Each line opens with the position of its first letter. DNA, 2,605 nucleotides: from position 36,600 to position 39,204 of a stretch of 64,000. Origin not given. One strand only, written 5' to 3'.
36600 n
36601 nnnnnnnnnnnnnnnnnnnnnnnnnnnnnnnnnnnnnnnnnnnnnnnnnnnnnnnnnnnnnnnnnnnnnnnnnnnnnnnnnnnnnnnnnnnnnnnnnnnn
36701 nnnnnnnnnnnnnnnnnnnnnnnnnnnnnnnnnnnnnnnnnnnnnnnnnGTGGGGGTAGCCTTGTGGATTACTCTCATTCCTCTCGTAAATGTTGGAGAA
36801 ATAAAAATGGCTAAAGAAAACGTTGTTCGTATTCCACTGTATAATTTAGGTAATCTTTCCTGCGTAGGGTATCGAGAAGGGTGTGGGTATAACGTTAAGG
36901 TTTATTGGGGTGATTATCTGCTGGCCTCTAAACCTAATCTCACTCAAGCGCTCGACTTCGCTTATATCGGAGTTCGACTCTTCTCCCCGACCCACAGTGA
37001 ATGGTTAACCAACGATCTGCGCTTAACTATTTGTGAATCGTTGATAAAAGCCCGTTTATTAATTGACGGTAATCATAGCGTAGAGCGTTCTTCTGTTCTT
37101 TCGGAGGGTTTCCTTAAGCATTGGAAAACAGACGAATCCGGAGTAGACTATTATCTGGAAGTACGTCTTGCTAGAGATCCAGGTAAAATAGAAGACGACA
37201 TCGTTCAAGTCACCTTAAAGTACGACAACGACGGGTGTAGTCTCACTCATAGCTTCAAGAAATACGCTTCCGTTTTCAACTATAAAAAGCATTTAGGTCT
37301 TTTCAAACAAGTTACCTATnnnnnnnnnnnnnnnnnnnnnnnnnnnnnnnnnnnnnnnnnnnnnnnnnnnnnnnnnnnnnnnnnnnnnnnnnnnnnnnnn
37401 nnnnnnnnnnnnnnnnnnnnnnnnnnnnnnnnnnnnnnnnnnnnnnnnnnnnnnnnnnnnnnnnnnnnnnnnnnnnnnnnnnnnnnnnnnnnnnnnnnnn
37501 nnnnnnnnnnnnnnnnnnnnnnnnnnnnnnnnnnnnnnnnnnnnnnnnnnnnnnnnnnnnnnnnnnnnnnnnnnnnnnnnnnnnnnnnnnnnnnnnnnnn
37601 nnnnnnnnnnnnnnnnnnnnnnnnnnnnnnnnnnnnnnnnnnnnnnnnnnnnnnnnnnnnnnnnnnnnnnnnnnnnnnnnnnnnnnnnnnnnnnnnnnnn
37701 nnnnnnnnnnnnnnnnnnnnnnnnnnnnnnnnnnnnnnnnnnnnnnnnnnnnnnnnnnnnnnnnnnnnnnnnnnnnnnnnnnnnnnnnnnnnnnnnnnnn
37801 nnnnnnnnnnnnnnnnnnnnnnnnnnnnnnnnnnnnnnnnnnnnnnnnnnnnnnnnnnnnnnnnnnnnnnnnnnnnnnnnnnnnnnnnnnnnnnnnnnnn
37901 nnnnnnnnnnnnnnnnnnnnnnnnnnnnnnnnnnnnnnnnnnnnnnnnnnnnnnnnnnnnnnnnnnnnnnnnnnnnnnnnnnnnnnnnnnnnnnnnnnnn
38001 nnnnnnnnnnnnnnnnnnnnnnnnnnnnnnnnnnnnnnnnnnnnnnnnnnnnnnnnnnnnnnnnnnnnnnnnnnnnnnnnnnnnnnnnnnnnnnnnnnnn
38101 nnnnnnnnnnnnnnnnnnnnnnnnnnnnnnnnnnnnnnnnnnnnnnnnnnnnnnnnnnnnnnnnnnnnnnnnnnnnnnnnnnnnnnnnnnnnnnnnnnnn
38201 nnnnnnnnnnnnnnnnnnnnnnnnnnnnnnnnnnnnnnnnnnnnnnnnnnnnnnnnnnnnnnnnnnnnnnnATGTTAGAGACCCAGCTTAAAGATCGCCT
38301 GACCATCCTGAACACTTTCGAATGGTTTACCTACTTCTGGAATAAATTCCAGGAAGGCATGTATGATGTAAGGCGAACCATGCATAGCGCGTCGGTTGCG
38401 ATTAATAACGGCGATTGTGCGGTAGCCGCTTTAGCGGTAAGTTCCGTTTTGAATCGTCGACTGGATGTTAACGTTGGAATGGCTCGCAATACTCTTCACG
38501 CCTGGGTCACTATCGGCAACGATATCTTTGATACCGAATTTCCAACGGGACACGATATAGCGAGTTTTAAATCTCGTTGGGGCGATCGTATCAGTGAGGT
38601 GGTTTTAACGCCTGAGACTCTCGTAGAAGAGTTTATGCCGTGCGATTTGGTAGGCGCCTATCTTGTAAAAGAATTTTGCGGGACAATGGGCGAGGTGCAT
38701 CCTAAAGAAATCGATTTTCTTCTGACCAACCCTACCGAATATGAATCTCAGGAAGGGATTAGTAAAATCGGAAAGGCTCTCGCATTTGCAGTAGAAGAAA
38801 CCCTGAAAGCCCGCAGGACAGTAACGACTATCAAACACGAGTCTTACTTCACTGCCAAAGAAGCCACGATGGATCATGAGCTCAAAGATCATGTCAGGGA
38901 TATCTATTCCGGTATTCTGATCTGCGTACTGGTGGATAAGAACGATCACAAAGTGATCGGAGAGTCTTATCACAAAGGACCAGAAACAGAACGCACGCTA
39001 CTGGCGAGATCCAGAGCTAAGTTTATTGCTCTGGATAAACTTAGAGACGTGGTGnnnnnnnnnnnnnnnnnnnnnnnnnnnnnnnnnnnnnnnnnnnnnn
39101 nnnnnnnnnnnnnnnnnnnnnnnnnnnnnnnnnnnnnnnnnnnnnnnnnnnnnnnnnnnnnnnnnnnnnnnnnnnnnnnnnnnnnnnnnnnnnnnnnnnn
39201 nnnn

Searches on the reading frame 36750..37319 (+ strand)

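Call 3: search_protein_families(library=pfam, proteins=[window:36750-37319:+], max_evalue=0.1)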
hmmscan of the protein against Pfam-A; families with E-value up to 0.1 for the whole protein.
window:36750-37319:+ (190 aa): 0 families

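Call 5: search_protein_families(library=phrogs, proteins=[window:36750-37319:+], max_evalue=0.01)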
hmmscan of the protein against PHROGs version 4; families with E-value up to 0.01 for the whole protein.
window:36750-37319:+ (190 aa): 1 family
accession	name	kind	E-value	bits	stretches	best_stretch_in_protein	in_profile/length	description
phrog_11288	-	unknown function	1.1e-06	29.6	1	47-103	31-87/185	-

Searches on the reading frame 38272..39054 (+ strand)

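Call 92: search_protein_families(library=pfam, proteins=[window:38272-39054:+], max_evalue=0.01)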
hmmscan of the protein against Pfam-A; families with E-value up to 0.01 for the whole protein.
window:38272-39054:+ (261 aa): 1 family
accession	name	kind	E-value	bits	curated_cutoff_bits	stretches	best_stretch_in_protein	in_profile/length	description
PF13471.12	Transglut_core3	-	0.004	17.5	26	1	32-89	40-104/117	Transglutaminase-like superfamily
